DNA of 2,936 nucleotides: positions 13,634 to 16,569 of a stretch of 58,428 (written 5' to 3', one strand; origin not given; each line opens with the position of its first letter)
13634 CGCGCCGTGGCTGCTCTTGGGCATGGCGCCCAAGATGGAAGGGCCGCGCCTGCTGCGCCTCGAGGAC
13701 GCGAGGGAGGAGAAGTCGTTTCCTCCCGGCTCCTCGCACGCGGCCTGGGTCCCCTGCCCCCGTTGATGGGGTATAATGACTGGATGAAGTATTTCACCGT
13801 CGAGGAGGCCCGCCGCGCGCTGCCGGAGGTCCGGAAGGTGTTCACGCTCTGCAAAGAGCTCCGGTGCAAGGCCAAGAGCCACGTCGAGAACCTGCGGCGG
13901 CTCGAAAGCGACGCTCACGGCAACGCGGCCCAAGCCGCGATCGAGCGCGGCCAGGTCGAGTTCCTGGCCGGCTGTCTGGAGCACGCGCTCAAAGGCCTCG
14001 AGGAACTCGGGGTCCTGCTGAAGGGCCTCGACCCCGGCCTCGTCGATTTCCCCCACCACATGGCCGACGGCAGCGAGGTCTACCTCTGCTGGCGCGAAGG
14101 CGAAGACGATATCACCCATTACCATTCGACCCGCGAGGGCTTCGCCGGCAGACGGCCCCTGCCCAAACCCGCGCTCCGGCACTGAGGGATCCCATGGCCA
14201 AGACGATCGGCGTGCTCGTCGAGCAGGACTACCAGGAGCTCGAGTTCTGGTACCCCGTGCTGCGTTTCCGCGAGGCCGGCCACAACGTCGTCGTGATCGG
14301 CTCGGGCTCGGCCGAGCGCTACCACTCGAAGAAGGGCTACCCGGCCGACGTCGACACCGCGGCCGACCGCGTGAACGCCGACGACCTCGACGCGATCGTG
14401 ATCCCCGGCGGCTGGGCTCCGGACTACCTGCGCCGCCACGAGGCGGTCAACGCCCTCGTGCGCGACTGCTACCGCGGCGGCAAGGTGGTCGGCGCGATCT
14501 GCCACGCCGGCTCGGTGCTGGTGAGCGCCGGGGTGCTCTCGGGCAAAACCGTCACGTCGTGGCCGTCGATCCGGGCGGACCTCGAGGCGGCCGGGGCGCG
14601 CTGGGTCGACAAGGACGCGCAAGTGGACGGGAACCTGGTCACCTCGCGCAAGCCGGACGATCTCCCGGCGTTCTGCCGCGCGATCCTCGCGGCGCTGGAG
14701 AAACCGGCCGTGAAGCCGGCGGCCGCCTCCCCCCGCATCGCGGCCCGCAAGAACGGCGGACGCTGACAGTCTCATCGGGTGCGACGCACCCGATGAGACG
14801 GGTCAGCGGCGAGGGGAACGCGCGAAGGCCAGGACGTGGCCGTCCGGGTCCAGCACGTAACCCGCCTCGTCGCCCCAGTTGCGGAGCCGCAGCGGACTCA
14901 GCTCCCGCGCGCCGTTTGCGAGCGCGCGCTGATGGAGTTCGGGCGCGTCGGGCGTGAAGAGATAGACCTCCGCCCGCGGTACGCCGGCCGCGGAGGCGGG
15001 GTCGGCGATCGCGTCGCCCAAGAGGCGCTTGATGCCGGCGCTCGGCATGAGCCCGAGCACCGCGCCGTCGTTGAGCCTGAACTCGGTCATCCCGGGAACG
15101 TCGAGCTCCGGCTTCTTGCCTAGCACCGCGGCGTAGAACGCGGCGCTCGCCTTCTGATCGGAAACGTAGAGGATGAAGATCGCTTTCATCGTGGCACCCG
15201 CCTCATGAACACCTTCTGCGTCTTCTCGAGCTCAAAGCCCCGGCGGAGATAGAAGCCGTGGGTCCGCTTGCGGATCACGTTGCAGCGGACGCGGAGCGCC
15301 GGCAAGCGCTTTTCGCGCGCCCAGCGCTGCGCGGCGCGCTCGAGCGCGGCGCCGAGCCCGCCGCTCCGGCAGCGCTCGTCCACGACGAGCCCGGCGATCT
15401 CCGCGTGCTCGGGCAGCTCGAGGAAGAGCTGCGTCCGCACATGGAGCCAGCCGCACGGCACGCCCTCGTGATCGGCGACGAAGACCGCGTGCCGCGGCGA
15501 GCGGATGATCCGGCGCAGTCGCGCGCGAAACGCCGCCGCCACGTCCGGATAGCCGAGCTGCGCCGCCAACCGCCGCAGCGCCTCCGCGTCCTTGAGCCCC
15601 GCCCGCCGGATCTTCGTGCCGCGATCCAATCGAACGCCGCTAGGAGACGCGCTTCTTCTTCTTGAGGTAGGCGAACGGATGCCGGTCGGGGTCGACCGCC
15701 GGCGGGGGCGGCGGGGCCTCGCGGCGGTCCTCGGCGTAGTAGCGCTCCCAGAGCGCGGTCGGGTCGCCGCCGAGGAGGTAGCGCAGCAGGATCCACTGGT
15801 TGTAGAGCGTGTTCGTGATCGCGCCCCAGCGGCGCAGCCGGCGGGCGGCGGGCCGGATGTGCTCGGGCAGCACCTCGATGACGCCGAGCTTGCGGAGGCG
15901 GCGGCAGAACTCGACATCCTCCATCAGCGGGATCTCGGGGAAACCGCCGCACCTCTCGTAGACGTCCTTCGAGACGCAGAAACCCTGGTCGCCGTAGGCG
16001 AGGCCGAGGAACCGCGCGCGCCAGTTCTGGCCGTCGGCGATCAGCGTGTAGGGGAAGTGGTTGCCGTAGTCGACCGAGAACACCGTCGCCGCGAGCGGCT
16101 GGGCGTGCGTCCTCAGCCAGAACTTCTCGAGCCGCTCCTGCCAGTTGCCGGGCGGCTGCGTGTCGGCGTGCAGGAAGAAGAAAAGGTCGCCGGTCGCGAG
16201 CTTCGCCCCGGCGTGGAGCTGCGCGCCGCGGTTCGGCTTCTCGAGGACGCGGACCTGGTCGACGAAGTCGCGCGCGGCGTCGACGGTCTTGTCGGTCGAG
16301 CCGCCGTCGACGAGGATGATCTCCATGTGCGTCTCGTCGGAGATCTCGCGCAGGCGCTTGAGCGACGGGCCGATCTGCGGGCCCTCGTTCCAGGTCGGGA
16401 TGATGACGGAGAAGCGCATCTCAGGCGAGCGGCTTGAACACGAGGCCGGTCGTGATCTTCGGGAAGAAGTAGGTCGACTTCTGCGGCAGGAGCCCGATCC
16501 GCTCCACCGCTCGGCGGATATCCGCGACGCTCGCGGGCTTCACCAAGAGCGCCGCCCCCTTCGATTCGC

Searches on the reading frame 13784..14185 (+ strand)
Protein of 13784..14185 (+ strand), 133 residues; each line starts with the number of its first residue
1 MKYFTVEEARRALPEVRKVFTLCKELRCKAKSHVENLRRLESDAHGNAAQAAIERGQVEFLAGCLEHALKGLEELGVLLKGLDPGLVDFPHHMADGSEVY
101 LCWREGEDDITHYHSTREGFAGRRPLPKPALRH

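Call 58: search_protein_families(library=pfam, proteins=[window:13784-14185:+], max_evalue=0.0001)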
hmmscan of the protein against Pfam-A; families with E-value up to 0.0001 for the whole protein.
window:13784-14185:+ (133 aa): 1 family
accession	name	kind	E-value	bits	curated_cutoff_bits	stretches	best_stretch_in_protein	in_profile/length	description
PF09969.14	DUF2203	-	3.2e-34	118.7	24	1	2-126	1-122/122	Uncharacterized conserved protein (DUF2203)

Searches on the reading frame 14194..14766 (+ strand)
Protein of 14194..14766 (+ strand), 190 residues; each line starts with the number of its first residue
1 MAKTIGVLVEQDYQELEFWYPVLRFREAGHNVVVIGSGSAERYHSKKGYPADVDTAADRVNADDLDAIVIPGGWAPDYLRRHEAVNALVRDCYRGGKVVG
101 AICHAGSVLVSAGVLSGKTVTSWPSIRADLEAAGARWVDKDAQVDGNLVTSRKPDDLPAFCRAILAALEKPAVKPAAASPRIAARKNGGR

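Call 58: search_protein_families(library=pfam, proteins=[window:14194-14766:+], max_evalue=0.0001)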
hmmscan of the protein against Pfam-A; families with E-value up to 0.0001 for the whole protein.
window:14194-14766:+ (190 aa): 1 family
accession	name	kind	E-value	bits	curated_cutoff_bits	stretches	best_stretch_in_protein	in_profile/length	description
PF01965.30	DJ-1_PfpI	-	1.1e-50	172.1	26.6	1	4-166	2-164/165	DJ-1/PfpI family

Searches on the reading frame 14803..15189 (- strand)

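Call 58: search_protein_families(library=pfam, proteins=[window:14803-15189:-], max_evalue=0.0001)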
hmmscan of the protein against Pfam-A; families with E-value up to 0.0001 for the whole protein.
window:14803-15189:- (128 aa): 2 families
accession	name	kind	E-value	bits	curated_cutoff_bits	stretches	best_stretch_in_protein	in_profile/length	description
PF00903.31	Glyoxalase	-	9.7e-08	32.9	20.6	1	6-122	6-121/121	Glyoxalase/Bleomycin resistance protein/Dioxygenase superfamily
PF18029.7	Glyoxalase_6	-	2.3e-06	28.7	23.6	1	9-120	6-103/106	Glyoxalase-like domain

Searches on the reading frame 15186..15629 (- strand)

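Call 58: search_protein_families(library=pfam, proteins=[window:15186-15629:-], max_evalue=0.0001)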
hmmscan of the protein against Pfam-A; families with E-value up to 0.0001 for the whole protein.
window:15186-15629:- (147 aa): 3 families
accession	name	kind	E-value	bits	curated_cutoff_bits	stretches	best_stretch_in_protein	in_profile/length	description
PF00583.31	Acetyltransf_1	-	6.3e-13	49.5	20.7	1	37-132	23-116/116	Acetyltransferase (GNAT) family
PF13508.13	Acetyltransf_7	-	5.6e-09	36.7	27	1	46-133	2-83/84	Acetyltransferase (GNAT) domain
PF13673.13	Acetyltransf_10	-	6.1e-06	26.7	23.6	1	37-134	21-109/128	Acetyltransferase (GNAT) domain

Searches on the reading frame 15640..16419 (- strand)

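Call 58: search_protein_families(library=pfam, proteins=[window:15640-16419:-], max_evalue=0.0001)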
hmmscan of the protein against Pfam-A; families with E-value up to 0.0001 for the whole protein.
window:15640-16419:- (259 aa): 2 families
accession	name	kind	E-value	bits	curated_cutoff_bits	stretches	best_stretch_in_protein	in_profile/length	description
PF00535.33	Glycos_transf_2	-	2.7e-23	83.2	23.3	1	4-123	1-125/168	Glycosyl transferase family 2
PF13641.12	Glyco_tranf_2_3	-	2.8e-07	31.2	27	1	2-180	2-199/230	Glycosyltransferase like family 2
